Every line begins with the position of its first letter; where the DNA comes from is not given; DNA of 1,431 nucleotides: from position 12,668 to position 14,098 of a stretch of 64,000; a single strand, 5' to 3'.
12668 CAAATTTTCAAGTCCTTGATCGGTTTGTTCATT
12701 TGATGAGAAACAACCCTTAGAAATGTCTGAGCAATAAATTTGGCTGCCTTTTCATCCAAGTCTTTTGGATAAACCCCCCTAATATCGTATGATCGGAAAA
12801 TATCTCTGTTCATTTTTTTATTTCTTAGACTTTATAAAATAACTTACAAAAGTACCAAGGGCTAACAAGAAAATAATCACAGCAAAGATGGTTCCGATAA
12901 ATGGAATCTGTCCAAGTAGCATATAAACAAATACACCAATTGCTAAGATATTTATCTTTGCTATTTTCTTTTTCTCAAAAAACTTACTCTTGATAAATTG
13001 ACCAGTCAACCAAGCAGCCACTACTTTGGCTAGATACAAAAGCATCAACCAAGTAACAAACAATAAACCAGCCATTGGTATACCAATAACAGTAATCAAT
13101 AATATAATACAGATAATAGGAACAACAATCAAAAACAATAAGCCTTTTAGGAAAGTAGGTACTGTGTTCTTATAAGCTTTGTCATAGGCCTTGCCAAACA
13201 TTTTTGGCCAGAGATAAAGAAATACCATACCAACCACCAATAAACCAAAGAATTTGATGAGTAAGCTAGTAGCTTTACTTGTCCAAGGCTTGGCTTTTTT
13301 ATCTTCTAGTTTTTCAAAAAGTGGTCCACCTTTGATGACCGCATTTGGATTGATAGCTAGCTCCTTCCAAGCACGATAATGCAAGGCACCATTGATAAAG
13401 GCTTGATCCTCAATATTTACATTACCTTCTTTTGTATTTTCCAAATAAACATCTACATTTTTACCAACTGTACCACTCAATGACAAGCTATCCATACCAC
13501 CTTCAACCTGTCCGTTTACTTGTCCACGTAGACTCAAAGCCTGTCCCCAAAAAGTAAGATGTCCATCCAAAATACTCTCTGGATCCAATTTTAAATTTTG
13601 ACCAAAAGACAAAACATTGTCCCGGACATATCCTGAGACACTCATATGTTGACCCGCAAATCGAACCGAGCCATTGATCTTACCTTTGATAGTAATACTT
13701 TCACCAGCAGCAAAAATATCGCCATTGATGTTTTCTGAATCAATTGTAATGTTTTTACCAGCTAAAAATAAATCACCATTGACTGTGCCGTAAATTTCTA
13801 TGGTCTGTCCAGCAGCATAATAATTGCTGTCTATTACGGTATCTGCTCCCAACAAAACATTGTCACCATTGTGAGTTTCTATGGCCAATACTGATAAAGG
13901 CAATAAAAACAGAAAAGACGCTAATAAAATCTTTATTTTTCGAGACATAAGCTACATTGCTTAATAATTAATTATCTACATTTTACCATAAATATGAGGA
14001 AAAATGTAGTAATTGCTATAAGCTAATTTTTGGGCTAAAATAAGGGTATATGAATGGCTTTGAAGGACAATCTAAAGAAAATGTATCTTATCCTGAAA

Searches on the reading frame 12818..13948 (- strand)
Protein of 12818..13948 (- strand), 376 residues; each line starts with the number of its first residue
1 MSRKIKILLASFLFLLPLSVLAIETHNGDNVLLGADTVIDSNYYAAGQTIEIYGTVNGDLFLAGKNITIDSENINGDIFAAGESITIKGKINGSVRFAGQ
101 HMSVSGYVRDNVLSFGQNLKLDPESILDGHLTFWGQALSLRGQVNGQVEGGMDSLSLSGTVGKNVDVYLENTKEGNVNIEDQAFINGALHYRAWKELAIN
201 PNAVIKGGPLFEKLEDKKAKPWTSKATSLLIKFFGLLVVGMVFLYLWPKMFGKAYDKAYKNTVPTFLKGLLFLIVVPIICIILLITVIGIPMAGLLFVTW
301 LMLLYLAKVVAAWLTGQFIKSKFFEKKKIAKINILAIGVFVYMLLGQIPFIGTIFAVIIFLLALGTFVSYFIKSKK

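Call 3: search_protein_families(library=pfam, proteins=[window:12818-13948:-], max_evalue=0.01)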
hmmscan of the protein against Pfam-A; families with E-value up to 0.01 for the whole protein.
window:12818-13948:- (376 aa): 2 families
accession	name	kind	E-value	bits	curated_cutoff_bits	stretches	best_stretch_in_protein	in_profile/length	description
PF04519.19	Bactofilin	-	2.6e-08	34.4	27.9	1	32-129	2-95/98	Polymer-forming cytoskeletal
PF03961.19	FapA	-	0.0085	16.2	31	0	46-121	36-112/272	Flagellar Assembly Protein A beta solenoid domain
